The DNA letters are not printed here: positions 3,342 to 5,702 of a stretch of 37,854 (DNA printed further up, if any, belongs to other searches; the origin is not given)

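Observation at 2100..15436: Six-gene translationally coupled envelope operon: two paralogous MacB/FtsE-type ATPases bracketing a giant FtsX fusion, a minimal FtsX and two OPT-like polytopic proteins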

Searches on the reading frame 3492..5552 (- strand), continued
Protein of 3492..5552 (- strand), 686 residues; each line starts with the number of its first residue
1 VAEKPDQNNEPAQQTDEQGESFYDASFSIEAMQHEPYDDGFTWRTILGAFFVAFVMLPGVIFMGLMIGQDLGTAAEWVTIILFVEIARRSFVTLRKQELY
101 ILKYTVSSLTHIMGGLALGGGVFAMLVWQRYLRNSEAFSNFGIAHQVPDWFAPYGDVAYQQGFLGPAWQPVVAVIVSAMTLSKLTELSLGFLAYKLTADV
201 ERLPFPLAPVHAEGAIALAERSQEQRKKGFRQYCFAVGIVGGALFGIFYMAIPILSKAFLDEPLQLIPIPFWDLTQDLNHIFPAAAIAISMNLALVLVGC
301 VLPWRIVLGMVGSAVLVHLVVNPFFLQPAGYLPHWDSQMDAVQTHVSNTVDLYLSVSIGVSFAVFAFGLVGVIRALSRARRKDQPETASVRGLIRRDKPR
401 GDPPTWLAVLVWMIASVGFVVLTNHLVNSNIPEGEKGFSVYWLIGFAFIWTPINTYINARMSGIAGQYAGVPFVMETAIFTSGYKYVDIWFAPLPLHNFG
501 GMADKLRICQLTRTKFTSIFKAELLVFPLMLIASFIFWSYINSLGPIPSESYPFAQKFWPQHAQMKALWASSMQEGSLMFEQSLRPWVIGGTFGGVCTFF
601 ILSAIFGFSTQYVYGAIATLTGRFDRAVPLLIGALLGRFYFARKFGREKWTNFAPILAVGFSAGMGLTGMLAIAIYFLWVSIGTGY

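Call 51: search_protein_families(library=pfam, proteins=[P0167, P0171, P0181, P0207, P0229, P0260, P0282, P0301, P0176, P0185], max_evalue=0.01)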
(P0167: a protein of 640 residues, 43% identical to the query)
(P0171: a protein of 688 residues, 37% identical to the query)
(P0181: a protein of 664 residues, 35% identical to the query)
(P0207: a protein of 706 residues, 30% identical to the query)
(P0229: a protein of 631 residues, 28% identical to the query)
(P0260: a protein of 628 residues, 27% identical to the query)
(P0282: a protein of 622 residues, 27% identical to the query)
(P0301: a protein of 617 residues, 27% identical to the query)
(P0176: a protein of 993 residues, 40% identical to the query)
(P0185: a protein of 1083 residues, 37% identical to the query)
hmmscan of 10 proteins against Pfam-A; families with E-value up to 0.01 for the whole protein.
P0167 (640 aa): 1 family
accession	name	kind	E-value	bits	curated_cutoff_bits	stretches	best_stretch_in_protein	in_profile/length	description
PF03169.20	OPT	-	6.3e-07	28.9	25.8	2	537-628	526-622/623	OPT oligopeptide transporter protein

P0171 (688 aa): 0 families

P0181 (664 aa): 0 families

P0207 (706 aa): 0 families

P0229 (631 aa): 1 family
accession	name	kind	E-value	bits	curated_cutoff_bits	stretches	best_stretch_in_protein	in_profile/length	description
PF03169.20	OPT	-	1.3e-17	64.2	25.8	1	138-617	99-620/623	OPT oligopeptide transporter protein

P0260 (628 aa): 1 family
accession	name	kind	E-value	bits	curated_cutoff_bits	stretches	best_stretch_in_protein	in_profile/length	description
PF03169.20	OPT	-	1.1e-05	24.8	25.8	1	526-614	529-620/623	OPT oligopeptide transporter protein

P0282 (622 aa): 1 family
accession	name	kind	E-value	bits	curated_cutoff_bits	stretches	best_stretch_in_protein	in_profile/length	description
PF03169.20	OPT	-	5e-18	65.5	25.8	2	352-608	352-620/623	OPT oligopeptide transporter protein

P0301 (617 aa): 0 families

P0176 (993 aa): 2 families
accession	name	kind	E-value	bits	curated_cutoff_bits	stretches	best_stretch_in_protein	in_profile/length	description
PF07494.17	Reg_prop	-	1.4e-10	40.5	20.4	1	677-699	1-23/24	Two component regulator propeller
PF08450.18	SGL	-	0.0016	18.6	26.3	0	608-698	16-103/246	SMP-30/Gluconolactonase/LRE-like region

P0185 (1083 aa): 3 families
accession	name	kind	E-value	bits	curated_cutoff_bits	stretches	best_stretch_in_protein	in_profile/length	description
PF17820.7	PDZ_6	-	3.9e-09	36.6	27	1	760-789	2-32/54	PDZ domain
PF00595.29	PDZ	-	7.8e-09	36.2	23.2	1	753-788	23-57/81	PDZ domain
PF13180.12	PDZ_2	-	0.0012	19.5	27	0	752-789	12-45/80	PDZ domain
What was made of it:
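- On OPT/YSL transporter family (PF03169): More distant g4-family members reach 64-65 bits (call 51).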

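Call 52: fold_search(model_id=the predicted structure, library=pdb)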
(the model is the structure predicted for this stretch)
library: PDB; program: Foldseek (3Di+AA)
matches with E <= 10: 384; with E <= 0.001: 2
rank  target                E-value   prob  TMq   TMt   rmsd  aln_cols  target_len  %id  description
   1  7wst_A                2.4e-10  1.00  0.59  0.67   7.4       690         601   15  Cryo-EM structure of the barley Yellow stripe 1 transporter in complex with Fe(III)-DMA (released 2022-11-30)
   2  7wsr_A                3.3e-10  1.00  0.58  0.65   7.7       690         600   15  Cryo-EM structure of the barley Yellow stripe 1 transporter (released 2022-11-30)
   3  9g8j_B                1.9e-02  0.13  0.09  0.09  29.4       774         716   14  Structure of K+-dependent Na+-PPase from Thermotoga maritima in complex with zoledronate (released 2025-06-04)
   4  5oqt_A                2.8e-02  0.15  0.09  0.12  27.3       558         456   13  Crystal structure of a bacterial cationic amino acid transporter (CAT) homologue (released 2018-02-14)
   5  6f34_A                4.4e-02  0.14  0.09  0.11  27.0       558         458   12  Crystal structure of a bacterial cationic amino acid transporter (CAT) homologue bound to Arginine. (released 2018-02-14)
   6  9i5z_B                6.1e-02  0.11  0.09  0.11  29.5       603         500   12  Upregulated state of BetP in potassium (released 2026-02-18)
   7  8y4w_A                7.5e-02  0.08  0.09  0.10  30.5       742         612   12  Sialic acid bound form of Tripartite ATP-independent Periplasmic (TRAP) transporter from Fusobacterium nucleatum. (released 2024-12-11)
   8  9i61_A                8.5e-02  0.10  0.10  0.12  30.4       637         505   10  Transient activated state of BetP in complex with betaine (released 2026-02-18)
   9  5xap                  8.9e-02  0.10  0.08  0.08  29.4       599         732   14  Crystal structure of SecDF in I form (C2 space group) (released 2017-05-17)
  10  8pm6                  9.7e-02  0.07  0.10  0.08  35.1       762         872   11  Human bile salt export pump (BSEP) in complex with inhibitor GBM in nanodiscs (released 2023-11-22)
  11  5xat_A                1.0e-01  0.12  0.10  0.13  25.8       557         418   11  Structural insights into the elevator-like mechanism of the sodium/citrate symporter CitS (released 2017-06-14)
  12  4av3_A                1.1e-01  0.09  0.11  0.11  26.0       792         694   12  Crystal structure of Thermotoga Maritima sodium pumping membrane integral pyrophosphatase with metal ions in active si (released 2012-08-08)
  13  8zxk_B                1.5e-01  0.11  0.11  0.13  25.7       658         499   12  Cryo-EM structure of trimethylamine transporter TmaT binding with TMA (released 2024-11-06)
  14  7lhv_A                1.7e-01  0.13  0.10  0.11  24.6       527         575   10  Structure of Arabidopsis thaliana sulfate transporter AtSULTR4;1 (released 2021-08-11)
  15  8y6h_A                1.7e-01  0.04  0.07  0.08  32.2       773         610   12  P-glycoprotein in complex with UIC2 Fab and triple elacridar molecules in LMNG detergent (released 2024-04-17)
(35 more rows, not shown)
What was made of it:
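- Closest known: OPT/YSL transporters. Same: The fold of g4 (call 52).
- OPT/YSL transporters are importers (HvYS1 match, call 52).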

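Call 65: search_protein_families(library=pfam, proteins=[L007:13860-15770:+, L041:13775-15406:+], max_evalue=1)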
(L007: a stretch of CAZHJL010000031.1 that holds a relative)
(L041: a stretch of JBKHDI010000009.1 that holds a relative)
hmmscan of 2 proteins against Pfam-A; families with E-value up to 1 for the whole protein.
L007:13860-15770:+ (637 aa): 0 families

L041:13775-15406:+ (544 aa): 0 families

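Call 77: search_protein_families(library=ncbifam, proteins=[L071:10613-11458:+, L071:584-2107:+], max_evalue=1)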
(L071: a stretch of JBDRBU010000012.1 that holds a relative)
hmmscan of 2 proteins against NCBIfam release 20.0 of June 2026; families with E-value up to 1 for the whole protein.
L071:10613-11458:+ (281 aa): 0 families

L071:584-2107:+ (507 aa): 4 families
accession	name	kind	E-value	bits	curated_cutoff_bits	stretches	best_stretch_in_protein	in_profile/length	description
NF033163.1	lipo_LipL71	equivalog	1.8e-11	43.7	600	2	221-422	262-461/471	lipoprotein LipL71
NF008399.0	PRK11198.1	equivalog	1.3e-10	41.9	134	1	294-421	22-147/149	peptidoglycan-binding protein LysM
NF052674.1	SAXB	equivalog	1.2e-05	25.7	95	2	1-102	1-99/111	SoxAX-binding protein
TIGR02899.1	spore_safA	subfamily_domain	0.00019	21.3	67.85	1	372-420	1-43/44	SafA/ExsA family spore coat assembly protein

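Call 90: search_protein_families(library=pfam, proteins=[L071:11449-11808:+, L077:13024-13494:+, L069:13016-13465:+, L077:12059-13039:+, L048:7951-8853:+], max_evalue=0.01)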
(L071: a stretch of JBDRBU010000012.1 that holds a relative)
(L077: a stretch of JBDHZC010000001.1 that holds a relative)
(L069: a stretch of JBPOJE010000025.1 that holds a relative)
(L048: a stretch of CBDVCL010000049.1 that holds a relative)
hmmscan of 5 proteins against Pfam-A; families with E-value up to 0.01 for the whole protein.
L071:11449-11808:+ (119 aa): 1 family
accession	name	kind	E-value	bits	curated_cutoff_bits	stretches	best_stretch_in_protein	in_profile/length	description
PF05402.18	PqqD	-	9.2e-10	39.2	23.4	1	53-110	8-67/67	Coenzyme PQQ synthesis protein D (PqqD)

L077:13024-13494:+ (156 aa): 1 family
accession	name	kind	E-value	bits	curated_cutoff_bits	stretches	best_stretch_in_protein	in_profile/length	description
PF05402.18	PqqD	-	4.4e-07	30.6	23.4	1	75-131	9-67/67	Coenzyme PQQ synthesis protein D (PqqD)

L069:13016-13465:+ (149 aa): 1 family
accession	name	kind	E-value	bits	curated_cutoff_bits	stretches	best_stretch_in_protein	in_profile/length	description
PF05402.18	PqqD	-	1.1e-08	35.8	23.4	1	71-131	5-67/67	Coenzyme PQQ synthesis protein D (PqqD)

L077:12059-13039:+ (326 aa): 0 families

L048:7951-8853:+ (300 aa): 0 families
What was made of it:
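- A PqqD-family gene, typical of peptide natural-product pathways, sits in the non-PVC cassettes (call 90).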
